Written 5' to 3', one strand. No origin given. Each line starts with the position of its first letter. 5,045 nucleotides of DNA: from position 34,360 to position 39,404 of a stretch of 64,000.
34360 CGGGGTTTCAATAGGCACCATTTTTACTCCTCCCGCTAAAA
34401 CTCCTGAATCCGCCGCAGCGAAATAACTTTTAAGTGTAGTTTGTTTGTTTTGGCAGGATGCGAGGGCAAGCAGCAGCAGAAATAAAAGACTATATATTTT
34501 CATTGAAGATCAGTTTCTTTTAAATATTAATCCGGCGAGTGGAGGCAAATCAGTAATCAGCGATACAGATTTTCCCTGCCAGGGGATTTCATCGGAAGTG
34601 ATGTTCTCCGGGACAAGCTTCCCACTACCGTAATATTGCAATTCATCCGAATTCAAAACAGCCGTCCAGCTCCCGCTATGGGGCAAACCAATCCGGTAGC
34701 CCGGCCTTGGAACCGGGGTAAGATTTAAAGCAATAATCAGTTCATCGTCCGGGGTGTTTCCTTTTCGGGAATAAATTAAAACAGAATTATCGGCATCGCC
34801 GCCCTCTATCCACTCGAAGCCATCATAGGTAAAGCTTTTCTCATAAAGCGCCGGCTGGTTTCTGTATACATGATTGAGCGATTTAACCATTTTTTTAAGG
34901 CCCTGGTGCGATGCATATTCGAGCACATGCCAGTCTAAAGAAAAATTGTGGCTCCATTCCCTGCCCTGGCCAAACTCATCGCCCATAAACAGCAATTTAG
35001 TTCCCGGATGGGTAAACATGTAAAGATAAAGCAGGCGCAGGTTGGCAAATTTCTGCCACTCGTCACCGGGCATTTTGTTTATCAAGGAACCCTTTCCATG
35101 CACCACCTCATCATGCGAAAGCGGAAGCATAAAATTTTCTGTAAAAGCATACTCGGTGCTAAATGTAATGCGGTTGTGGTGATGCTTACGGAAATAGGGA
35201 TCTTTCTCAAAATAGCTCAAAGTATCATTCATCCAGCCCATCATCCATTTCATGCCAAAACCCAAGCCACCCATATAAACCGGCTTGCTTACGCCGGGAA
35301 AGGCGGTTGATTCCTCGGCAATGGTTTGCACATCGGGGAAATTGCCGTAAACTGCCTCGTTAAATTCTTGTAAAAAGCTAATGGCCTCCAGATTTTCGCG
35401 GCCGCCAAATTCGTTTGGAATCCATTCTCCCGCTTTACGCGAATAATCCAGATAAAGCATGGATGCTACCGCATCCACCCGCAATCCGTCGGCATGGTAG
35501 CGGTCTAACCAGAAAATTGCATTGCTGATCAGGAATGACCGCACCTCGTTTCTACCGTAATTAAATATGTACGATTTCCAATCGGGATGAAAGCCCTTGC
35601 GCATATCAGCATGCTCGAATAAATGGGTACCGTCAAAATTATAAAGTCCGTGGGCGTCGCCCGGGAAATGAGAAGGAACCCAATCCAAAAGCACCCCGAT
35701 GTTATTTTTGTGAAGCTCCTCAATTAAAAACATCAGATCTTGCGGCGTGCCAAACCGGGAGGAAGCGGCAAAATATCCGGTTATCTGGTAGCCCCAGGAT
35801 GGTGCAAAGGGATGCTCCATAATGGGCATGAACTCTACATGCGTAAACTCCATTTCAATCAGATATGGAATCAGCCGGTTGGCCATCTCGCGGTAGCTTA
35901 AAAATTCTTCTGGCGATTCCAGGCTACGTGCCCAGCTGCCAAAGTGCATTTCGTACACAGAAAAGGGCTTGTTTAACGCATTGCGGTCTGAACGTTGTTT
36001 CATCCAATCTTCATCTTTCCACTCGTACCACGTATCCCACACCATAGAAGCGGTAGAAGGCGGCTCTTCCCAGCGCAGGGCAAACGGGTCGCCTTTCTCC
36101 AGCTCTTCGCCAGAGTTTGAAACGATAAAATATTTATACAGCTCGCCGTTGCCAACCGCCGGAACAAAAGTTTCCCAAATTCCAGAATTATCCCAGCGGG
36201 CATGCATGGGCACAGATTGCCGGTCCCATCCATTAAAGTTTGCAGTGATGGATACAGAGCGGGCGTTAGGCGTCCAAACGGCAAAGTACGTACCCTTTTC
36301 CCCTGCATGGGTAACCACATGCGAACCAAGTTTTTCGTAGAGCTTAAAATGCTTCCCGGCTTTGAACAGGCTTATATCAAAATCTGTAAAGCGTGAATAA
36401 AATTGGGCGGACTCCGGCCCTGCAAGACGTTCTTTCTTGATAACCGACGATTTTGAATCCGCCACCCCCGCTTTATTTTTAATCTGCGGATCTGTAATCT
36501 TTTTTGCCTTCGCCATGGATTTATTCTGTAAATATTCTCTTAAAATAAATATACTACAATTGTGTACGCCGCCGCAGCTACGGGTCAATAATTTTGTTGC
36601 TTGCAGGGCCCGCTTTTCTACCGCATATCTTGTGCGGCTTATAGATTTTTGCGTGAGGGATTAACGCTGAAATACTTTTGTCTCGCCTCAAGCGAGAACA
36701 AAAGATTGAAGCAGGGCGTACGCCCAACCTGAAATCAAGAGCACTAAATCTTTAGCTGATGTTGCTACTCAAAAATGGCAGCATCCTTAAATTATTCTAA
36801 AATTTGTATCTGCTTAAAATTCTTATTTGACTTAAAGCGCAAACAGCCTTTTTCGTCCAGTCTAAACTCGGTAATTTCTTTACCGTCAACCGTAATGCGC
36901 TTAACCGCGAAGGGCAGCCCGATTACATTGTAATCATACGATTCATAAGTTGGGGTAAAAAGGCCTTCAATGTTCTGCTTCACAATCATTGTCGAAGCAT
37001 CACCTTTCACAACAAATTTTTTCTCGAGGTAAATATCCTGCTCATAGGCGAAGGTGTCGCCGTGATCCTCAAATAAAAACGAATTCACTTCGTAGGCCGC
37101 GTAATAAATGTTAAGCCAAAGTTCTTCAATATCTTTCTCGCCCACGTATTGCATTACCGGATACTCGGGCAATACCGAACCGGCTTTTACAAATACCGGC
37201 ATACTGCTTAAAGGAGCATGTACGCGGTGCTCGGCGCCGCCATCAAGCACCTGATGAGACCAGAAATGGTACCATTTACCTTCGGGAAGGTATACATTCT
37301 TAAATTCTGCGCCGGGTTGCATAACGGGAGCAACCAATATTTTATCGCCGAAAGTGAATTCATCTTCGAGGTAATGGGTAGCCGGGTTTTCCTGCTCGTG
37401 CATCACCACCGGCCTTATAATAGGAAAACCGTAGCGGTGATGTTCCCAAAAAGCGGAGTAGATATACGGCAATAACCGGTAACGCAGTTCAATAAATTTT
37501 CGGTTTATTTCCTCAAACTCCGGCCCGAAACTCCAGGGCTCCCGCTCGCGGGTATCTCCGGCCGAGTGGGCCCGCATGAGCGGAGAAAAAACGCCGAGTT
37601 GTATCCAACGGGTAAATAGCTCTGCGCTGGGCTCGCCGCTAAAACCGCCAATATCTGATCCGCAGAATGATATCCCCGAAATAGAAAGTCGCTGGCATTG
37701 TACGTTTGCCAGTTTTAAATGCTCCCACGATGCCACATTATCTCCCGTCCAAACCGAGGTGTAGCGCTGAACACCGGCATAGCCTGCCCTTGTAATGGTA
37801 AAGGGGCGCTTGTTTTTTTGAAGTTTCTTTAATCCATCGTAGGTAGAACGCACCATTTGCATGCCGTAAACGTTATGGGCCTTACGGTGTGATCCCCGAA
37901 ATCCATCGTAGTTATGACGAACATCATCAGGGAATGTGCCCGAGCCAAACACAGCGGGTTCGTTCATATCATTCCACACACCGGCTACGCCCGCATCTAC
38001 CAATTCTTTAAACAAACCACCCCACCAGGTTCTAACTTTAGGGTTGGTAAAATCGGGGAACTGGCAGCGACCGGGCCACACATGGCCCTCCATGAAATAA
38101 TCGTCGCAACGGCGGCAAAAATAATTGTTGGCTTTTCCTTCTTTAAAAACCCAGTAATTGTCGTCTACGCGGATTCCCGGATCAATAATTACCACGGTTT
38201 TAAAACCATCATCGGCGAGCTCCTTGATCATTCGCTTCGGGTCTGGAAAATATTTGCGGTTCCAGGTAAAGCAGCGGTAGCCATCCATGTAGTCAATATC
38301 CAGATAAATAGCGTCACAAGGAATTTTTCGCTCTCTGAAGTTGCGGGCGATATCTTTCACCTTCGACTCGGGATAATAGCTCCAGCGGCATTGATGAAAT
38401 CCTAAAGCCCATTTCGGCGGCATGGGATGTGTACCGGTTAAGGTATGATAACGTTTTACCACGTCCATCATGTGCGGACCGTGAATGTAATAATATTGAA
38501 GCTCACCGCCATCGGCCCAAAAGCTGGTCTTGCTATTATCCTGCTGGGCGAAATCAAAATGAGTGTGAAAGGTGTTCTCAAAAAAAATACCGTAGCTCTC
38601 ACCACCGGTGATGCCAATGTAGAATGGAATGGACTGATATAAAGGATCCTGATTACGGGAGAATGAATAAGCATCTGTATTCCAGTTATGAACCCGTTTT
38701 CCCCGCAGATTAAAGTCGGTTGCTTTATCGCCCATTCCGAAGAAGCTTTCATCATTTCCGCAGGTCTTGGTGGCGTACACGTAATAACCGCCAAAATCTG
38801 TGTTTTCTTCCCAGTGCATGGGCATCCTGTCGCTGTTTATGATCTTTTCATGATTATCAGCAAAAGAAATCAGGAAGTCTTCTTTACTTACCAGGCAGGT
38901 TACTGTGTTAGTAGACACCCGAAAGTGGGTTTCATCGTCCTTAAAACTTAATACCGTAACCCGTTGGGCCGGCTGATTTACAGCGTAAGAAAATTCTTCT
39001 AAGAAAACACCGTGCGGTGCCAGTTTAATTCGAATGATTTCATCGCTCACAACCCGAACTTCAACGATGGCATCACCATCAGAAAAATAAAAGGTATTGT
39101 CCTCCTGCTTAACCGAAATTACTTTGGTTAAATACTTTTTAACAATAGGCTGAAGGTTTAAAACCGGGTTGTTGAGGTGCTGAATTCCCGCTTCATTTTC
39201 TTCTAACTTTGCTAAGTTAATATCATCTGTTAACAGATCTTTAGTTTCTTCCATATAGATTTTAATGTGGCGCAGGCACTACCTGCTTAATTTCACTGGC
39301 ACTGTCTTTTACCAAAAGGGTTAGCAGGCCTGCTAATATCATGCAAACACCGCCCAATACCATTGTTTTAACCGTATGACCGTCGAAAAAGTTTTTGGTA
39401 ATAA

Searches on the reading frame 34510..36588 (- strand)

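Call 95: search_protein_families(library=pfam, proteins=[window:34510-36588:-], max_evalue=0.0001)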
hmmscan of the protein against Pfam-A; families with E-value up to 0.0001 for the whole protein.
window:34510-36588:- (692 aa): 3 families
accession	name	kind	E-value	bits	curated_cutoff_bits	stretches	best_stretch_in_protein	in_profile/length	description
PF02922.24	CBM_48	-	5.1e-20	72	22.4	1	86-170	1-83/83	Carbohydrate-binding module 48 (Isoamylase N-terminal domain)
PF02806.24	Alpha-amylase_C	-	4.6e-18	65.8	21.2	1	593-691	1-94/95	Alpha amylase, C-terminal all-beta domain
PF00128.31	Alpha-amylase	-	4.3e-17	62.9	22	2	240-314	25-97/446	Alpha amylase, catalytic domain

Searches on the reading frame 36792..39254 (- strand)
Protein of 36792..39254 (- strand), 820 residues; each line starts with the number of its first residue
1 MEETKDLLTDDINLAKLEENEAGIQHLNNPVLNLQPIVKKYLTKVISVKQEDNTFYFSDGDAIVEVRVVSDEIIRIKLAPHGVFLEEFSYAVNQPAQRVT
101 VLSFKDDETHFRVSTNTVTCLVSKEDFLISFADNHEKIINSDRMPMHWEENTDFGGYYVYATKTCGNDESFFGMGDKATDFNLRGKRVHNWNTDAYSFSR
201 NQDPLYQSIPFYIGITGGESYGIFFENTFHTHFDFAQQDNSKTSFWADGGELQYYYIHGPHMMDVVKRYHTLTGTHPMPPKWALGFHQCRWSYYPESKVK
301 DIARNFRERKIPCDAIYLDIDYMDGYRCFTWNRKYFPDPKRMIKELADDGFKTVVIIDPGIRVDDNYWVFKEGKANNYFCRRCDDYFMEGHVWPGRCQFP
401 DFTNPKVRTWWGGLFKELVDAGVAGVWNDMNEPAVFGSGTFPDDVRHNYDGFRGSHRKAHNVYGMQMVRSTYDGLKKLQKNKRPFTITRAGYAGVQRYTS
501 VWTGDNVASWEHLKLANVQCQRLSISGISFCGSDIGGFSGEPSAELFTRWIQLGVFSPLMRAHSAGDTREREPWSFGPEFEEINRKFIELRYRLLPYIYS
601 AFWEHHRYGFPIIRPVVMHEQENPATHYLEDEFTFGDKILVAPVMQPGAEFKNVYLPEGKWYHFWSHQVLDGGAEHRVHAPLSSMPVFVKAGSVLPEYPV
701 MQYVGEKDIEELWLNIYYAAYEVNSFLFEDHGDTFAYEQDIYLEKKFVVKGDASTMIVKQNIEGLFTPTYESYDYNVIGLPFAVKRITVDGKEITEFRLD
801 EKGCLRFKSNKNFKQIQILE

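Call 95: search_protein_families(library=pfam, proteins=[window:36792-39254:-], max_evalue=0.0001)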
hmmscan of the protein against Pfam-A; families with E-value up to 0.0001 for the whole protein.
window:36792-39254:- (820 aa): 4 families
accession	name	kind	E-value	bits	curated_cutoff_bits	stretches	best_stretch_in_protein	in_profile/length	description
PF01055.32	Glyco_hydro_31_2nd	-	4.6e-132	440.8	23.5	1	277-601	2-328/328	Glycosyl hydrolases family 31 TIM-barrel domain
PF13802.12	Gal_mutarotas_2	-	2.2e-44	152.4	27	1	64-234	2-184/184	Glycosyl hydrolase 31 N-terminal galactose mutarotase-like domain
PF21365.3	Glyco_hydro_31_3rd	-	1.2e-26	93.5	24.4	1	609-695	1-87/87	Glycosyl hydrolase family 31 C-terminal domain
PF17137.9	DUF5110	-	2.3e-07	31.2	27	1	712-779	2-70/71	Domain of unknown function (DUF5110)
